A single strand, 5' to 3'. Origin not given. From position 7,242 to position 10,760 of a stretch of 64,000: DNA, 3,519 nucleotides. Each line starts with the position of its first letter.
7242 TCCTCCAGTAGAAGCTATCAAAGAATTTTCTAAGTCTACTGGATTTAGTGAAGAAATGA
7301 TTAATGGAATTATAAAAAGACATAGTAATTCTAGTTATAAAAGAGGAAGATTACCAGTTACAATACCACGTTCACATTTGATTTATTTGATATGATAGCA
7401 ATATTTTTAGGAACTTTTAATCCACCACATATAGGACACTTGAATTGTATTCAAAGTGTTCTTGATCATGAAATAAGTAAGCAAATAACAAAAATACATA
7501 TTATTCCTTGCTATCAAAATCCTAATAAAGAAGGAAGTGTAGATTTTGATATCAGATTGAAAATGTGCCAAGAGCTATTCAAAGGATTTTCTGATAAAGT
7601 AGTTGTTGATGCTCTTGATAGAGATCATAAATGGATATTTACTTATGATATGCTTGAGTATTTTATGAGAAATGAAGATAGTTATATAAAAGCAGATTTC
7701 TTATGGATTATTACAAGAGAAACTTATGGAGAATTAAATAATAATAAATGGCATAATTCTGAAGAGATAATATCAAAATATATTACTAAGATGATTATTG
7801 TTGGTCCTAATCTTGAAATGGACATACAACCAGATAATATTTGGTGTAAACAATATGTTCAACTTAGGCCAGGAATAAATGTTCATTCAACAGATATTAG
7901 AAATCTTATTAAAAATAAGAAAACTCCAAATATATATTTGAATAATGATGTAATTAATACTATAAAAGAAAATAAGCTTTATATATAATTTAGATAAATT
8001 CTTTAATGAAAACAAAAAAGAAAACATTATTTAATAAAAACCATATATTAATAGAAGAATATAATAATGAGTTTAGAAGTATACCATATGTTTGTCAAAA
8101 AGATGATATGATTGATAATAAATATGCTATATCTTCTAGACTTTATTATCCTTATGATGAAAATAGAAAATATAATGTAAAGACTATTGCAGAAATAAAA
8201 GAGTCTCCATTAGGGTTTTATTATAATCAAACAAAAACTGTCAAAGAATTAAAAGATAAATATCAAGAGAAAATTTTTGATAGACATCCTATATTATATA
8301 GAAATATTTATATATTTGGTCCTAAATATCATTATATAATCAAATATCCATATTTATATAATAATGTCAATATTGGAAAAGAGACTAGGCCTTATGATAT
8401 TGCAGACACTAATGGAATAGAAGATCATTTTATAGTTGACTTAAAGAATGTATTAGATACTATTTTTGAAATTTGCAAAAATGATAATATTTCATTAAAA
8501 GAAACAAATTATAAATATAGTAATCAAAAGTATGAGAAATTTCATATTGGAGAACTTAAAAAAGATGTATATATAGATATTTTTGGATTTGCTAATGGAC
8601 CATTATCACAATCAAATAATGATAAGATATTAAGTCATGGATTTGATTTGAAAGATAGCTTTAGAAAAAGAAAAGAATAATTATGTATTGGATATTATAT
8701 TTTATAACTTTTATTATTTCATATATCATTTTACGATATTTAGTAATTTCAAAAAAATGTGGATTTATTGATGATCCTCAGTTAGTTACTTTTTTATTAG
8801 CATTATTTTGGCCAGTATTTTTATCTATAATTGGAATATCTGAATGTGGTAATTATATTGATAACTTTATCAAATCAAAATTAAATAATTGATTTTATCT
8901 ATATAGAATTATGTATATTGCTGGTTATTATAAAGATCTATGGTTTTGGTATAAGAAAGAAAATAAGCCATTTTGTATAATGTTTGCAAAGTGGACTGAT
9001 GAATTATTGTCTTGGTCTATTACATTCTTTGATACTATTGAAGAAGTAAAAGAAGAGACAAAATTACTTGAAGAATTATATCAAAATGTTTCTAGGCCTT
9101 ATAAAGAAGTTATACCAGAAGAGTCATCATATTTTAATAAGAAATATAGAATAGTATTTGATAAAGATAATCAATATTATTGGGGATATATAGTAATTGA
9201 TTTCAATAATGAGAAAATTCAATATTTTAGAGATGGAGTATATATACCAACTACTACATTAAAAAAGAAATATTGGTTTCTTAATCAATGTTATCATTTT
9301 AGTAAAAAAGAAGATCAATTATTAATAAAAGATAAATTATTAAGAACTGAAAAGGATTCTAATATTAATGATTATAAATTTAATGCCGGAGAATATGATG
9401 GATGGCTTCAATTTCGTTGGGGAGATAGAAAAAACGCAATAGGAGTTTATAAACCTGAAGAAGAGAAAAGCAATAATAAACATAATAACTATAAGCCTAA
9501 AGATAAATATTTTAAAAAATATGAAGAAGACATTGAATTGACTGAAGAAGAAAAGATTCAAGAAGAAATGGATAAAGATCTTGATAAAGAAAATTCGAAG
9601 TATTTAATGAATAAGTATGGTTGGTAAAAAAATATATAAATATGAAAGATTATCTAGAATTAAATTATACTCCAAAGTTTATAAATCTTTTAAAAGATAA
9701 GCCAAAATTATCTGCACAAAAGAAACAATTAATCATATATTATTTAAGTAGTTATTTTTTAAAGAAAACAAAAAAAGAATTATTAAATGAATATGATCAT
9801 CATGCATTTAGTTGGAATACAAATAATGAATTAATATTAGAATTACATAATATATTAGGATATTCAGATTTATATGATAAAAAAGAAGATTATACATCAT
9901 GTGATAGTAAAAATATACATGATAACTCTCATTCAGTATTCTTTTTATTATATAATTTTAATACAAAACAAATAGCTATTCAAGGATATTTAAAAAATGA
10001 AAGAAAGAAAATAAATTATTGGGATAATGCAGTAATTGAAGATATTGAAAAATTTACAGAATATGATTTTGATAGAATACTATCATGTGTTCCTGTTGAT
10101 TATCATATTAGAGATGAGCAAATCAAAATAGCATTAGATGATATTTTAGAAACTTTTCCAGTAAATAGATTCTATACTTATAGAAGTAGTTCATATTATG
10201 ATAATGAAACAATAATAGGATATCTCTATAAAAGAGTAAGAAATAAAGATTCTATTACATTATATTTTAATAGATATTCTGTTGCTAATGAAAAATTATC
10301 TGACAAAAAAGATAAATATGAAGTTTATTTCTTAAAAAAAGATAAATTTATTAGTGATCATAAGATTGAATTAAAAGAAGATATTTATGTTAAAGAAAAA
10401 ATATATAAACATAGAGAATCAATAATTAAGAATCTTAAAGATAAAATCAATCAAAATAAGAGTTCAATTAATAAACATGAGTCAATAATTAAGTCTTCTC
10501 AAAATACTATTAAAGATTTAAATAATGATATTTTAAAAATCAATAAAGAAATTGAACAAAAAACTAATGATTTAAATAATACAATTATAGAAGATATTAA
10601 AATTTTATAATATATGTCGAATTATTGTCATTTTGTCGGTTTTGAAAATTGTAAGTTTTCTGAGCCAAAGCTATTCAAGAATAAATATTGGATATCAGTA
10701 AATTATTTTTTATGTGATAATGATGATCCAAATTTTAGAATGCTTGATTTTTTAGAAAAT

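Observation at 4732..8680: Phage-encoded NAD+ synthesis module (IMPDH/GMPR-like, NadE, NMNAT) as a possible counter to NAD+-depleting defences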

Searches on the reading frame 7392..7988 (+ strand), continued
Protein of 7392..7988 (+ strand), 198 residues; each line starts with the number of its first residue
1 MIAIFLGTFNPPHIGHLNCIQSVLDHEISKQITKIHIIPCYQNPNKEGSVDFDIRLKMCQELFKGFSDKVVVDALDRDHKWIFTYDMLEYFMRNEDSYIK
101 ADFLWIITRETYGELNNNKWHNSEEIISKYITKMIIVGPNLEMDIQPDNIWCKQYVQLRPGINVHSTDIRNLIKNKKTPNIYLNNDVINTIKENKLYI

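Call 94: search_protein_families(library=pfam, proteins=[L100:3139-3699:+, L100:3850-4461:+, L100:4801-5667:+, L100:5737-6960:+, L100:6930-7559:+, L100:7669-7995:+, L100:7992-8594:+, L100:8591-9034:+, L100:9040-9552:+, L100:9586-10488:+], max_evalue=0.01)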
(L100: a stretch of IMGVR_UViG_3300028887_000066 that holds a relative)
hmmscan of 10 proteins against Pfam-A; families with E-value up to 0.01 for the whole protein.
L100:3139-3699:+ (186 aa): 0 families

L100:3850-4461:+ (203 aa): 1 family
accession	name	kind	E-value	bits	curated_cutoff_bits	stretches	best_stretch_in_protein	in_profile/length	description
PF00857.26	Isochorismatase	-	9.7e-06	26.2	27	0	145-191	115-159/175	Isochorismatase domain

L100:4801-5667:+ (288 aa): 1 family
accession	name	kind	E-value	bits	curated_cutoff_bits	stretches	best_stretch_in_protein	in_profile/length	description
PF02540.23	NAD_synthase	-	6.8e-45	153.5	21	1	15-275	3-240/242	NAD synthase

L100:5737-6960:+ (407 aa): 2 families
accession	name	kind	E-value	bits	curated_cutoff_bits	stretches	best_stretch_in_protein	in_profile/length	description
PF04095.22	NAPRTase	-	3e-41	142.2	20.8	1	165-374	3-206/239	Nicotinate phosphoribosyltransferase (NAPRTase) family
PF17767.7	NAPRTase_N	-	6.2e-30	104.5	32.6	1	10-129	2-125/125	Nicotinate phosphoribosyltransferase (NAPRTase) N-terminal domain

L100:6930-7559:+ (209 aa): 1 family
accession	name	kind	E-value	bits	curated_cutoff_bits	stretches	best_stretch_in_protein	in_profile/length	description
PF00293.34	NUDIX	-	4.4e-11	43.3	21.1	1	55-189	9-131/134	NUDIX domain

L100:7669-7995:+ (108 aa): 0 families

L100:7992-8594:+ (200 aa): 1 family
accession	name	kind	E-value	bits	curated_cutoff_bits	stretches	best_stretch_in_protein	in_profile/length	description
PF01467.32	CTP_transf_like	-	6.5e-10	39.8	21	1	5-173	1-132/133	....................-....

L100:8591-9034:+ (147 aa): 1 family
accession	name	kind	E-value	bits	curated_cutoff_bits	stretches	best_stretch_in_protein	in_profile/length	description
PF09643.15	YopX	-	3.8e-10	40.3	22.4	1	59-147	51-128/128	YopX protein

L100:9040-9552:+ (170 aa): 1 family
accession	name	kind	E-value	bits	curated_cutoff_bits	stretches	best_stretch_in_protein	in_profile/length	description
PF18299.6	R2K_2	-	0.0094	16.3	26.2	0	122-165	79-123/147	ATP-grasp domain, R2K clade family 2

L100:9586-10488:+ (300 aa): 1 family
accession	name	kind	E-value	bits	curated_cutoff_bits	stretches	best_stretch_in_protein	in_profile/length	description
PF03235.19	GmrSD_N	-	5.7e-12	46.6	33.2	1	161-278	17-181/199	GmrSD restriction endonuclease, N-terminal domain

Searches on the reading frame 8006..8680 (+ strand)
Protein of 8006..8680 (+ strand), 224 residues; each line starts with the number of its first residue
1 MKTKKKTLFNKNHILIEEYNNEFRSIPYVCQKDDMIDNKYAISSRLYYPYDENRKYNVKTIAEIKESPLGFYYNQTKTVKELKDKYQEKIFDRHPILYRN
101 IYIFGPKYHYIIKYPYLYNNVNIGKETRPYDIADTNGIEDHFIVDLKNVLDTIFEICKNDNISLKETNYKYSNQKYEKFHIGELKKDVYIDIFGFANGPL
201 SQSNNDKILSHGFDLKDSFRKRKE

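Call 3: search_protein_families(library=pfam, proteins=[window:8006-8680:+], max_evalue=0.1)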
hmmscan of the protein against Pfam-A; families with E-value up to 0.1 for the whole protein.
window:8006-8680:+ (224 aa): 0 families

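Call 4: search_protein_families(library=ncbifam, proteins=[window:8006-8680:+], max_evalue=0.1)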
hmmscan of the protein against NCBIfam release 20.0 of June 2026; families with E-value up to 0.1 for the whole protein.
window:8006-8680:+ (224 aa): 0 families

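Call 5: search_protein_families(library=phrogs, proteins=[window:8006-8680:+], max_evalue=0.01)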
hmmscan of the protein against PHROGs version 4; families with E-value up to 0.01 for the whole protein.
window:8006-8680:+ (224 aa): 1 family
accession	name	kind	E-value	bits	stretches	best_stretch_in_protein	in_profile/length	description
phrog_4243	-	unknown function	0.0017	19.7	1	201-223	209-231/232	-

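Call 19: find_homologous_proteins(query=window:8006-8680:+, max_evalue=0.001)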
Query window:8006-8680:+ (224 aa): 35 proteins with E <= 0.001 among 198 candidates.
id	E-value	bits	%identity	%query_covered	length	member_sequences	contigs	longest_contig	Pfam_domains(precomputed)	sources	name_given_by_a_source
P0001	3.7e-135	467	94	100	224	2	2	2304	-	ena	-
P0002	1.1e-102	361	74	100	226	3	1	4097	-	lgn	-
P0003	4.8e-91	323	70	99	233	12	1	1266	-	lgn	-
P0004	9.0e-91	322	69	99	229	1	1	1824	-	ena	-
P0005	6.9e-64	234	56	100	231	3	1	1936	-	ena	-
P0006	1.4e-51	194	48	100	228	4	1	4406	-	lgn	-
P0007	3.6e-51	192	49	100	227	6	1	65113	-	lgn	-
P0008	1.3e-48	184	48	98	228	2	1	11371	-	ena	-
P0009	1.9e-26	111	40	97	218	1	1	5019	-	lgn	-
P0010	4.8e-26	110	33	98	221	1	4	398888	-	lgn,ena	-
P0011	3.6e-25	107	40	100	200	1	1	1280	-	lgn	-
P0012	6.8e-25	106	41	100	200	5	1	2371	-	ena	-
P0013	6.0e-24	103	36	100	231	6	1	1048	-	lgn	-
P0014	7.6e-24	103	35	100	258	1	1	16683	-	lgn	-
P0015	8.6e-24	103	42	71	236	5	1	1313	-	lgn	-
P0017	1.9e-22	98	34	99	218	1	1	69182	-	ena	-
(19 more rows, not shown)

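Call 23: find_encoding_contigs(protein=P0010, flank=8000, max_places=2)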
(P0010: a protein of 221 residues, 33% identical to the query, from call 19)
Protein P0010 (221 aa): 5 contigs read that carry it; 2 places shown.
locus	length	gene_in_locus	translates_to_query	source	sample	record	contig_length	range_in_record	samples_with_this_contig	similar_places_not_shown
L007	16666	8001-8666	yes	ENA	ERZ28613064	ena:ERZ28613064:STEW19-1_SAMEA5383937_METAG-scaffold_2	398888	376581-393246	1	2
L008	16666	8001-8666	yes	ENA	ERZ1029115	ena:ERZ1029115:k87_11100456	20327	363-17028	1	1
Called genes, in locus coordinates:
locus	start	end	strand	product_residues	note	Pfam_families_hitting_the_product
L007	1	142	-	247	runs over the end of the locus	PF04446:Thg1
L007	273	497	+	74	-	-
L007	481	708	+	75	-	-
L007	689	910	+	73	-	-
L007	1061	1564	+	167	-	-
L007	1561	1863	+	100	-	-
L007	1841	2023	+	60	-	-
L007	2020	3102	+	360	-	PF01996:F420_ligase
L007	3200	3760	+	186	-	-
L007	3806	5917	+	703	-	-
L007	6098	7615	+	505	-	PF13392:HNH_3 (faint)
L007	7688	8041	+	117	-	-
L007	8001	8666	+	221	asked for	-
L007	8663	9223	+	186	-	-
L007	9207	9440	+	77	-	-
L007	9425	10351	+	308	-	-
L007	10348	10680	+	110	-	-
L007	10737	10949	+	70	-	-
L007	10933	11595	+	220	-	-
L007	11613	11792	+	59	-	-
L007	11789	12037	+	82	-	-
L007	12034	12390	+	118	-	-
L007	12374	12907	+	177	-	PF01885:PTS_2-RNA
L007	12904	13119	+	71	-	-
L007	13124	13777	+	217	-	PF09414:RNA_ligase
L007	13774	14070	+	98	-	-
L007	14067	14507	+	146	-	-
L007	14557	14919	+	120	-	-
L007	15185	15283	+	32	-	-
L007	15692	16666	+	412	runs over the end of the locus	PF19835:SegE_GIY-YIG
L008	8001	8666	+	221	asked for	-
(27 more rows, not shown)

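Call 24: find_encoding_contigs(protein=P0017, flank=8000, max_places=2)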
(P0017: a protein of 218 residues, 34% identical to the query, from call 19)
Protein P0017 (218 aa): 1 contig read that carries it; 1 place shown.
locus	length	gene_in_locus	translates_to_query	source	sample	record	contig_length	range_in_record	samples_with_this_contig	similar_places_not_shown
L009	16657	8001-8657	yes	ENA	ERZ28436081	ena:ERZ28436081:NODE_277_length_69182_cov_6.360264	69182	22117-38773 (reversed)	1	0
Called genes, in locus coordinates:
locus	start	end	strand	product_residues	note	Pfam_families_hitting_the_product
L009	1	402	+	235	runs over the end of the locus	-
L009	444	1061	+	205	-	PF00574:CLP_protease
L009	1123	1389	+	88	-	-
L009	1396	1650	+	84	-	-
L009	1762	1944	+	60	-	-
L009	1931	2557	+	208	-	-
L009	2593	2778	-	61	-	-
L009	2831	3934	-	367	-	PF12322:T4_baseplate (weak)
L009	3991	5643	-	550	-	PF02463:SMC_N (weak), PF13476:AAA_23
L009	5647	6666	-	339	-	PF00149:Metallophos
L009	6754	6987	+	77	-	-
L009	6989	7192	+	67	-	-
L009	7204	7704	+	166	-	PF07650:KH_2 (weak)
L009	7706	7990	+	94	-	-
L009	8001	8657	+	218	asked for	-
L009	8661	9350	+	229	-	-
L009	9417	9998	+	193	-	-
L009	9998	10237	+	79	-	-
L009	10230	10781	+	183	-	-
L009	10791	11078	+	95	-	-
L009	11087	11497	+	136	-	-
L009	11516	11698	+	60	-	-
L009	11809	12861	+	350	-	PF02739:5_3_exonuc_N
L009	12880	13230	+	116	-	-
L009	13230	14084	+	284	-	PF02511:Thy1 (weak)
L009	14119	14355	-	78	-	-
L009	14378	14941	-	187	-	-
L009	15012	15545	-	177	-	-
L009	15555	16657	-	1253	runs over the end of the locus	-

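Call 25: find_encoding_contigs(protein=P0007, flank=8000, max_places=2)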
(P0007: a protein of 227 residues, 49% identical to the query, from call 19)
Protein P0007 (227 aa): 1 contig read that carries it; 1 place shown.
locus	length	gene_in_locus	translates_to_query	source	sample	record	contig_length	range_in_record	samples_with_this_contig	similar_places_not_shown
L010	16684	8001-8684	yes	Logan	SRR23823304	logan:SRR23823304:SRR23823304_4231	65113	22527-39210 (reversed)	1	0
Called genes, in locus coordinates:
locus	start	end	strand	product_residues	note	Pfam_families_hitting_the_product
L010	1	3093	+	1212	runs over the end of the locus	PF00270:DEAD (weak)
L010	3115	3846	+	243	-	-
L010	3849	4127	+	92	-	-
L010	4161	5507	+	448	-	PF00478:IMPDH, PF01070:FMN_dh (weak)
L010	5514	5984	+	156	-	-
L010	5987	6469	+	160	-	-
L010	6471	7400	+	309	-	PF02540:NAD_synthase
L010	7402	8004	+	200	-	PF01467:CTP_transf_like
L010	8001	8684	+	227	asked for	-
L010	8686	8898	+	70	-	-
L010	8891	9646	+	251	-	-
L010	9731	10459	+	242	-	-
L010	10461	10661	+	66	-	-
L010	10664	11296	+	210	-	-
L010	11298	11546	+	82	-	-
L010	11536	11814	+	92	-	-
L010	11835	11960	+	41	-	-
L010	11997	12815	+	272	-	PF01145:Band_7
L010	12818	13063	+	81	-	-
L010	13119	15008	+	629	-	PF04851:ResIII, PF13307:Helicase_C_2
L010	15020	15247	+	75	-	-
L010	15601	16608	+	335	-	-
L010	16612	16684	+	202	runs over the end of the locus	-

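Call 41: predict_structure(alignment_id=A1)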
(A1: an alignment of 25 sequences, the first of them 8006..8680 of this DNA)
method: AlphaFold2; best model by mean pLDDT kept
length: 224 residues; sequences in the alignment: 25
mean_pLDDT: 78.1   pTM: 0.66
mean pLDDT of the five models: 78.1, 77.8, 77.8, 77.2, 76.7
residues with pLDDT >= 90: 81; 70-90: 79; 50-70: 35; < 50: 29
segments of 3 or more residues with pLDDT < 50: 38-48, 207-215, 217-224
pLDDT, mean of each block of 10 residues (from residue 1): 86 94 89 66 43 74 82 84 66 74 94 89 85 78 93 95 82 79 93 87 52 48 39
secondary structure, 60 per line:
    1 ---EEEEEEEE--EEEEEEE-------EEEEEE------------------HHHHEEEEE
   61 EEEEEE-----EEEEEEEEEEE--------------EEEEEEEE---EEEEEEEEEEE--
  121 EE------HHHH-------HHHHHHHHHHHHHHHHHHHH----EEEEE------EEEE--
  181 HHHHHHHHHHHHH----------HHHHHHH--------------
elements in order: E4-11 E14-20 E28-33 H52-55 E56-66 E72-82 E97-104 E108-118 H129-132 H140-159 E164-168 E175-178 H181-193 H204-210

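Call 51: fold_search(model_id=the predicted structure, library=viral)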
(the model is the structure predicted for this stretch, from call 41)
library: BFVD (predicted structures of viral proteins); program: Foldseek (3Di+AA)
matches with E <= 10: 409; with E <= 0.001: 0
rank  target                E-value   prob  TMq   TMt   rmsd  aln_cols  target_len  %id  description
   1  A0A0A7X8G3            2.1e-02  0.11  0.10  0.07  22.3       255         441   10  Uncharacterized protein [Escherichia phage Bp4]
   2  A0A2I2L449            8.5e-02  0.10  0.12  0.13  16.5       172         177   14  Uncharacterized protein [Orpheovirus IHUMI-LCC2]
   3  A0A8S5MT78            1.0e-01  0.10  0.13  0.04  20.2       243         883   11  Uncharacterized protein [Siphoviridae sp. ct8Ri8]
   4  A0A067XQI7            1.7e-01  0.85  0.23  0.61   8.7       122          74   11  (no name in the UniProt tables at hand)
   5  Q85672                3.1e-01  0.04  0.12  0.04  21.2       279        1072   11  Uncharacterized protein S3bis [Diadromus pulchellus idnoreovirus 1]
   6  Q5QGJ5                3.7e-01  0.04  0.11  0.07  21.8       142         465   10  (no name in the UniProt tables at hand)
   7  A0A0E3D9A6            5.9e-01  0.06  0.16  0.11  22.9       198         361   10  Uncharacterized protein [Bacillus phage BCP8-2]
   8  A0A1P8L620            6.6e-01  0.16  0.12  0.17  11.5       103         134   11  Uncharacterized protein [Pectobacterium phage PP99]
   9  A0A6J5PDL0            8.4e-01  0.41  0.13  0.31  10.3        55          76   11  Uncharacterized protein [uncultured Caudovirales phage]
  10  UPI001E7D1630         8.9e-01  0.11  0.10  0.17  17.1       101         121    9  (no name look-up for this kind of identifier)
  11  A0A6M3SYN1            9.4e-01  0.07  0.13  0.20  17.0       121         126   16  Uncharacterized protein [Streptomyces phage Bmoc]
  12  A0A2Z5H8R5            1.0e+00  0.12  0.11  0.18  11.7        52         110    8  Uncharacterized protein [Pseudomonas phage phCDa]
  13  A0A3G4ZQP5            1.1e+00  0.04  0.09  0.10  22.3       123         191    6  Uncharacterized protein [Terrestrivirus sp.]
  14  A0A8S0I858            1.1e+00  0.92  0.14  0.40   2.2        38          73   13  (no name in the UniProt tables at hand)
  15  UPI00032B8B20         1.1e+00  0.06  0.10  0.12  20.2       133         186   11  (no name look-up for this kind of identifier)
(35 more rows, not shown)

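Call 95: search_protein_representatives(alignment_id=A1)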
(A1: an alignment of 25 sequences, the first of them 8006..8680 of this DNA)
Query: 25 sequences, 218 profile positions. Proteins with E-value up to 0.001 (for the whole library): 238; up to 1e-10: 144; up to 1e-30: 114. The best 150 are listed.
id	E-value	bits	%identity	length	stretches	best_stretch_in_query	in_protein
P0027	7.9e-78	277.6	-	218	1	2-214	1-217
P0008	5.2e-77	274.9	-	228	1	1-218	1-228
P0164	3.6e-67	242.7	-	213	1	5-217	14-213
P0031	7.9e-66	238.3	-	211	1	4-217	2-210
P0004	1.0e-65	238.0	-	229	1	1-217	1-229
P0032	4.2e-64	232.7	-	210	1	1-217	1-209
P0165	6.3e-64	232.1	-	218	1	5-217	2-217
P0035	6.7e-59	215.7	-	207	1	1-217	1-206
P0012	9.8e-59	215.2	-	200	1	2-218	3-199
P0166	1.6e-58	214.4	-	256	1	2-216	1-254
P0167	1.6e-55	204.6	-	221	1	2-217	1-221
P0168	2.6e-55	204.0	-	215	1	1-217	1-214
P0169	3.2e-55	203.7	-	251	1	1-214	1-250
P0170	7.9e-55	202.4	-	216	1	3-214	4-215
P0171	8.2e-55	202.3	-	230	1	3-217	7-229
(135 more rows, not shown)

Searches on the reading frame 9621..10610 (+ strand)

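Call 3: search_protein_families(library=pfam, proteins=[window:9621-10610:+], max_evalue=0.1)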
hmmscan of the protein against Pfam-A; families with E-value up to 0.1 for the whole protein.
window:9621-10610:+ (329 aa): 1 family
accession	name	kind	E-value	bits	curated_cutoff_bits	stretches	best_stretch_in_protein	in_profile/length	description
PF08317.16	Spc7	-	0.0012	18.7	34.5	1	257-320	126-189/196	Spc7 kinetochore protein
